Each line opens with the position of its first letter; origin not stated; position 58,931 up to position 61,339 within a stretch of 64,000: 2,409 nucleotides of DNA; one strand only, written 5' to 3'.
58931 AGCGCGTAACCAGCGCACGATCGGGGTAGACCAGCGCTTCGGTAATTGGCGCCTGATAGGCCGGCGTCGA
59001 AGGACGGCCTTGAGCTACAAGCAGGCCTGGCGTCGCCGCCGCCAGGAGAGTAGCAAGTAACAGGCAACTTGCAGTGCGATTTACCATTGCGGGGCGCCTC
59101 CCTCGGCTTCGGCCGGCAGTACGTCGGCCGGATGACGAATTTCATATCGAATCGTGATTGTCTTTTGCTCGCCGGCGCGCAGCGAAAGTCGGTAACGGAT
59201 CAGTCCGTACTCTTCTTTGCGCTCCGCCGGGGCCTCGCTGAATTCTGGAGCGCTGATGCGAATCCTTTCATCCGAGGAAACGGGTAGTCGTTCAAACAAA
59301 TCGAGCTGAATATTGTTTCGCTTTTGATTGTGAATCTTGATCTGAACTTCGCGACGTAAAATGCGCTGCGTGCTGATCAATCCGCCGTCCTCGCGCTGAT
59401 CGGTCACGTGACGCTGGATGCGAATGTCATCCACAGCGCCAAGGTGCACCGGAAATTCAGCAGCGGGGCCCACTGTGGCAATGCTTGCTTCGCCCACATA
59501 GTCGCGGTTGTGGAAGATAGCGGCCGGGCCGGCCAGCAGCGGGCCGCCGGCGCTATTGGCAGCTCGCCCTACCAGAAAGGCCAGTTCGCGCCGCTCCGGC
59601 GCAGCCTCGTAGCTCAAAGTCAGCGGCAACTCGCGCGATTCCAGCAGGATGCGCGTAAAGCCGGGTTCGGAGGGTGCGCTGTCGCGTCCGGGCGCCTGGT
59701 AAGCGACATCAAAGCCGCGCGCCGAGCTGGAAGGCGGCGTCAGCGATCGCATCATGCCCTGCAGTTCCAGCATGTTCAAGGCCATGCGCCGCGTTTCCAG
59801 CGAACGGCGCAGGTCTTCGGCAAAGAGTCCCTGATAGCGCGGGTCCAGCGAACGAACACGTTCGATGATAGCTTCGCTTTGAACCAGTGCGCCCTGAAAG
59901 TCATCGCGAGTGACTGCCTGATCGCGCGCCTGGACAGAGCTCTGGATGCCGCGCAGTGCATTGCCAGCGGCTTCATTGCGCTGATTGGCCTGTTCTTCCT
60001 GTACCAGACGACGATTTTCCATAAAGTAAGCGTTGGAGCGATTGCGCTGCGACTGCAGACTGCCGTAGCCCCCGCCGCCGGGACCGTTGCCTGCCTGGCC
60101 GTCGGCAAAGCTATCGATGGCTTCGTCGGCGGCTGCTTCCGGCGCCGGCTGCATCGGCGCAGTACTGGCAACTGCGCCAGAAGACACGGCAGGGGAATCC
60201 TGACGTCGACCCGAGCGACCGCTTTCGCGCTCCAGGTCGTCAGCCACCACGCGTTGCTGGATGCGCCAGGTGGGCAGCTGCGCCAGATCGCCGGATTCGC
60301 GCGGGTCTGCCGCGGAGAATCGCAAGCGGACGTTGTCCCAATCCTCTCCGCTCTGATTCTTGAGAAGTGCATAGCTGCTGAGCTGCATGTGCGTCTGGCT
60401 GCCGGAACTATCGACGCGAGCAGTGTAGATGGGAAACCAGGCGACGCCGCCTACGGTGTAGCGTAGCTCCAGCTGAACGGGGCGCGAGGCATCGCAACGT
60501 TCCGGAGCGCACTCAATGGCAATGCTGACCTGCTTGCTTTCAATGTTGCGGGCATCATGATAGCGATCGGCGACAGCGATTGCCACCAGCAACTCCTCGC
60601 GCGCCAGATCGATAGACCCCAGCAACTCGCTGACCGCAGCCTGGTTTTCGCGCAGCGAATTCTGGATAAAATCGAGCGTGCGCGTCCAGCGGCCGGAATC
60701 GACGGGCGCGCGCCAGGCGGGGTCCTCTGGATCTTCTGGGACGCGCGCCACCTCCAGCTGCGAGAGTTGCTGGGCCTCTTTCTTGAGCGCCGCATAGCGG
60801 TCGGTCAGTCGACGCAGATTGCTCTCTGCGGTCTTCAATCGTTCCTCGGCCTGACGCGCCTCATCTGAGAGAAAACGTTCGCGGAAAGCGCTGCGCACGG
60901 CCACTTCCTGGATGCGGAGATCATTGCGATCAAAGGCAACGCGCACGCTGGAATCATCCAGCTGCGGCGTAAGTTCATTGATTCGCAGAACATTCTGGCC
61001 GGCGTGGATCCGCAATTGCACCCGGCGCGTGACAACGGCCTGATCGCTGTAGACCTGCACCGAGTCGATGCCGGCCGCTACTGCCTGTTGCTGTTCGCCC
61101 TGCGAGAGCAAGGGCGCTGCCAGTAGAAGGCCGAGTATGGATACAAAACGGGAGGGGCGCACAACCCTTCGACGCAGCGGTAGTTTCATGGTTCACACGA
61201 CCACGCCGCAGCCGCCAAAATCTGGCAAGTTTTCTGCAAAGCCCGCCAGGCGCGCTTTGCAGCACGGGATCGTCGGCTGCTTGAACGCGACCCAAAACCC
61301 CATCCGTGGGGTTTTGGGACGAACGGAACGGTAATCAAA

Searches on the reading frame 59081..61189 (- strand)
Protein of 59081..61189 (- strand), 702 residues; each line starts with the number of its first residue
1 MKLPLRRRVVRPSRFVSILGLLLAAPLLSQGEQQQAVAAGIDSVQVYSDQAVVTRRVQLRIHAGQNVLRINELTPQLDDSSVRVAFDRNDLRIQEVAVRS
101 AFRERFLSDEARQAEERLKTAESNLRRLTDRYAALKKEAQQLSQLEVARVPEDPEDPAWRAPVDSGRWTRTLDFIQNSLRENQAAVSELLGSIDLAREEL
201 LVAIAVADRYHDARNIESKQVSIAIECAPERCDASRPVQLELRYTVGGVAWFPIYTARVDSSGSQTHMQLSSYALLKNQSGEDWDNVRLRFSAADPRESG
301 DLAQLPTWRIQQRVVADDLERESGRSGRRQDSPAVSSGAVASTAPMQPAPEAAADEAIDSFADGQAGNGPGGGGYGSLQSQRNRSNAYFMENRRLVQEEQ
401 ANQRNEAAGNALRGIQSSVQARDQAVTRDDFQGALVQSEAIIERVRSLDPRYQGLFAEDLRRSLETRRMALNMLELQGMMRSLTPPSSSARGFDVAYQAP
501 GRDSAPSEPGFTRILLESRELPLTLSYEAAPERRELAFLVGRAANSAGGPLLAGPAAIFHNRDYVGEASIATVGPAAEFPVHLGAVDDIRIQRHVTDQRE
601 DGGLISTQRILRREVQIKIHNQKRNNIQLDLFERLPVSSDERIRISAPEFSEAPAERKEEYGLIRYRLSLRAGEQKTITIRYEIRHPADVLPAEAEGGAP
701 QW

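Call 7: search_protein_families(library=pfam, proteins=[window:59081-61189:-], max_evalue=0.01)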
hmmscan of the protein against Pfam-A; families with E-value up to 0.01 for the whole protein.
window:59081-61189:- (702 aa): 2 families
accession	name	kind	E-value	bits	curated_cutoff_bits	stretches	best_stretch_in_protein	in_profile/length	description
PF13598.12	DUF4139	-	8.9e-41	140.3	31.8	1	240-687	1-204/205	Domain of unknown function (DUF4139)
PF13600.11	DUF4140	-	2e-17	63.8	27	1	44-141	1-97/98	N-terminal domain of unknown function (DUF4140)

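Call 8: search_protein_families(library=ncbifam, proteins=[window:59081-61189:-], max_evalue=0.01)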
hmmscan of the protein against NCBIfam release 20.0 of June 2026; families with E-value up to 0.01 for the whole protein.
window:59081-61189:- (702 aa): 1 family
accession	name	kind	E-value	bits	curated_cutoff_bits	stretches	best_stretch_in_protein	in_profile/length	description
TIGR02231.1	TIGR02231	subfamily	3.3e-74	250.5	112.6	2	485-689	314-520/524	mucoidy inhibitor MuiA family protein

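Call 58: find_homologous_proteins(query=window:59081-61189:-, max_evalue=0.00001)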
Query window:59081-61189:- (702 aa): 12 proteins with E <= 0.00001 among 8000 candidates.
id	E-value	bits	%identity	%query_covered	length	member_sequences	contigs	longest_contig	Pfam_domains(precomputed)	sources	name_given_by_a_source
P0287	0.0e+0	1519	100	100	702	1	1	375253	PF13598.13,PF13600.12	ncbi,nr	ncbi:MAG: DUF4139 domain-containing protein [Leptospirales bacterium]|nr:DUF4139 domain-containing p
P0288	0.0e+0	1014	70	96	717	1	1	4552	PF13598.13,PF13600.12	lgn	-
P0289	9.9e-194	664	49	96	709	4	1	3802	PF13598.13,PF13600.12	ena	-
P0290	1.1e-166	574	45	98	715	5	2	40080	PF13598.13,PF13600.12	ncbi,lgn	-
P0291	2.6e-131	458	37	98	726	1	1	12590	PF13598.13,PF13600.12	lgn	-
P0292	8.4e-130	453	39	98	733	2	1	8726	PF13598.13,PF13600.12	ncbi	ncbi:MAG: mucoidy inhibitor MuiA family protein [Leptospirales bacterium]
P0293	1.6e-127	445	37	99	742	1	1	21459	PF13598.13,PF13600.12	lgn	-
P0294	1.8e-126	442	37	99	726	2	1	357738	PF13598.13,PF13600.12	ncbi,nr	ncbi:MAG: mucoidy inhibitor MuiA family protein [bacterium]|nr:mucoidy inhibitor MuiA family protein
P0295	6.0e-123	430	37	97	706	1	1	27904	PF13598.13,PF13600.12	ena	-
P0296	8.7e-120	420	34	98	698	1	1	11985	PF13598.13,PF13600.12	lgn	-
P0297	9.5e-16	76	28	28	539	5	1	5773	PF13598.13,PF13600.12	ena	-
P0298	6.0e-13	67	28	34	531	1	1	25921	PF13598.13,PF13600.12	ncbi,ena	-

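Call 59: find_encoding_contigs(protein=P0290, flank=10000, max_places=2)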
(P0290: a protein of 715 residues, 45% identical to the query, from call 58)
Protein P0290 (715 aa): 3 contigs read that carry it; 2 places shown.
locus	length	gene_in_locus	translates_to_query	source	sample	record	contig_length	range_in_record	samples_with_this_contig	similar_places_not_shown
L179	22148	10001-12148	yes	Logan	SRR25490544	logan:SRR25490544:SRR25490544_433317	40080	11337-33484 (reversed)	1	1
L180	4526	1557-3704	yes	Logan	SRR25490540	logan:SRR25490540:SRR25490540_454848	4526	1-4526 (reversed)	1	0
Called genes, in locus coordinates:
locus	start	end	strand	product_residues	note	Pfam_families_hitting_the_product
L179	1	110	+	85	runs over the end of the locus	-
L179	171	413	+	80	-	-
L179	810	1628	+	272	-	-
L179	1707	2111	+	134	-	PF00903:Glyoxalase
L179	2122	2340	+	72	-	-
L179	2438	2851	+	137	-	PF13564:DoxX_2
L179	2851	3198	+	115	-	PF03795:YCII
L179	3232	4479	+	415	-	PF04542:Sigma70_r2, PF08281:Sigma70_r4_2 (faint), PF20239:DUF6596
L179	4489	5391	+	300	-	PF00533:BRCT (weak)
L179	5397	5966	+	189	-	PF14066:DUF4256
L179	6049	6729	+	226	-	-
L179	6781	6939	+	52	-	-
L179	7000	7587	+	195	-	PF00520:Ion_trans, PF07885:Ion_trans_2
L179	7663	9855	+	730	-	PF23023:Anti-Pycsar_Apyc1, PF00753:Lactamase_B (faint), PF00027:cNMP_binding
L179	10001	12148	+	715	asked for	PF13600:DUF4140, PF13598:DUF4139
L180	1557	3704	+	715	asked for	PF13600:DUF4140, PF13598:DUF4139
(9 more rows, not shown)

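Call 74: predict_structure(alignment_id=A3)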
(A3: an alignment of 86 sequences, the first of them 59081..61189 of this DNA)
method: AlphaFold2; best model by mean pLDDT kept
length: 702 residues; sequences in the alignment: 86
mean_pLDDT: 85.1   pTM: 0.71
mean pLDDT of the five models: 85.1, 85.0, 84.5, 84.5, 84.4
residues with pLDDT >= 90: 457; 70-90: 116; 50-70: 65; < 50: 64
segments of 3 or more residues with pLDDT < 50: 1-3, 319-371, 697-702
pLDDT, mean of each block of 10 residues (from residue 1): 49 73 75 88 96 97 96 94 95 95 69 91 95 95 79 70 82 94 95 94 90 74 95 94 96 97 96 96 97 82 59 53 43 43 43 45 44 70 91 85 90 95 93 97 97 95 94 85 67 81 92 96 97 96 94 96 95 95 97 96 85 97 97 93 92 95 96 98 92 58 36
secondary structure, 60 per line:
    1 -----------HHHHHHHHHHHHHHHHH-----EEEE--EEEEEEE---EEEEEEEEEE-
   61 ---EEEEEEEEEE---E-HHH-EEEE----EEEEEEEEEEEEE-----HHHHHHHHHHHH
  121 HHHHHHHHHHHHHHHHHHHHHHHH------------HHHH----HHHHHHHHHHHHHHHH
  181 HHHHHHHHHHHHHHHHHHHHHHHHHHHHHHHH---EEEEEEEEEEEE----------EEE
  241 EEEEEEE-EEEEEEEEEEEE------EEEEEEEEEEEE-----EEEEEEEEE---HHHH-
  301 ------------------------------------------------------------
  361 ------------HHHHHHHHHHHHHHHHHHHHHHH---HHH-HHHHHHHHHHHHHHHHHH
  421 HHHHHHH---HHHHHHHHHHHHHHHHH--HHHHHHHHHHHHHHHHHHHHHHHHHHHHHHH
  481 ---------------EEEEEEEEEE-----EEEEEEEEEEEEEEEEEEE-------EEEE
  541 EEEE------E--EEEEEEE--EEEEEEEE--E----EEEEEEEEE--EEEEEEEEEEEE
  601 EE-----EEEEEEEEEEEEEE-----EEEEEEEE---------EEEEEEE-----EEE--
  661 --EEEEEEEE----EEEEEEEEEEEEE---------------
elements in order (helices of 4 or more, strands of 3 or more residues): H12-28 E34-37 E40-46 E50-59 E64-73 E83-86 E91-103 H109-144 H157-160 H165-212 E216-227 E238-247 E249-260 E267-278 E284-292 H296-299 H373-395 H403-427 H431-447 H450-480 E496-505 E511-529 E537-544 E554-560 E563-570 E578-586 E589-602 E608-621 E627-634 E644-650 E656-658 E663-670 E675-687

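Call 78: fold_search(model_id=the predicted structure, library=pdb)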
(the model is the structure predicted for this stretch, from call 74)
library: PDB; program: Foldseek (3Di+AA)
matches with E <= 10: 228; with E <= 0.001: 0
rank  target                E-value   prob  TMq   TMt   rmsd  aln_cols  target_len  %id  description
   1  7oiq_AAA              8.7e-03  0.87  0.12  0.26  10.8       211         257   14  Crystal structure of AP2 Mu2 in complex with FCHO2 WxxPhi motif (C2 crystal form) (released 2022-06-01)
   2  4p6z_M                9.7e-03  0.96  0.13  0.20   8.8       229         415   16  Crystal structure of the human BST2 cytoplasmic domain and the HIV-1 Vpu cytoplasmic domain bound to the clathrin adap (released 2014-05-21)
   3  6qh6_M                1.1e-02  0.84  0.12  0.26  11.1       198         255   19  AP2 clathrin adaptor core with two cargo peptides in open+ conformation (released 2019-09-04)
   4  3h85_A                1.3e-02  0.80  0.13  0.26  10.9       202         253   18  Molecular basis for the association of PIPKI gamma-p90 with the clathrin adaptor AP-2 (released 2009-11-24)
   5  2vgl_M                1.3e-02  0.75  0.12  0.19  11.0       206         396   17  AP2 CLATHRIN ADAPTOR CORE (released 2007-12-25)
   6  7rwa_M                1.3e-02  0.66  0.12  0.18  10.8       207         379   16  AP2 bound to heparin and Tgn38 tyrosine cargo peptide (released 2022-03-30)
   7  6qh5_M                1.5e-02  0.69  0.12  0.25  11.4       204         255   16  AP2 clathrin adaptor mu2T156-phosphorylated core in closed conformation (released 2019-09-04)
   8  7oho_MMM              1.5e-02  0.77  0.13  0.19  10.4       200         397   16  Crystal structure of AP2 FCHO2 chimera (released 2022-06-01)
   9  6bnt_A                1.7e-02  0.77  0.12  0.26  10.3       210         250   14  Crystal structure of AP2 mu1 adaptin C-terminal domain with IRS-1 peptide (released 2018-11-21)
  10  7oi5_D                1.8e-02  0.84  0.14  0.27   9.5       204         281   17  Crystal structure of AP2 Mu2 - FCHO2 chimera (GST cleaved) (released 2022-06-01)
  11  2pr9_A                1.8e-02  0.72  0.12  0.25  11.2       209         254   15  Mu2 adaptin subunit (AP50) of AP2 adaptor (second domain), complexed with GABAA receptor-gamma2 subunit-derived intern (released 2008-03-18)
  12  1w63_M                2.1e-02  0.77  0.11  0.19  11.0       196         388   15  AP1 clathrin adaptor core (released 2004-09-21)
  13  7oi5_B                2.2e-02  0.72  0.13  0.24  10.8       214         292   16  Crystal structure of AP2 Mu2 - FCHO2 chimera (GST cleaved) (released 2022-06-01)
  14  7ofp_A                2.7e-02  0.80  0.13  0.27   9.5       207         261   14  Apo Structure of Mu2 Adaptin Subunit (Ap50) Of AP2 Clathrin Adaptor (released 2022-06-01)
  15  3ml6_A                2.7e-02  0.47  0.13  0.21  16.9       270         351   16  a complex between Dishevelled2 and clathrin adaptor AP-2 (released 2010-08-11)
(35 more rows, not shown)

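Call 92: find_encoding_contigs(protein=P0287, flank=10000, max_places=2)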
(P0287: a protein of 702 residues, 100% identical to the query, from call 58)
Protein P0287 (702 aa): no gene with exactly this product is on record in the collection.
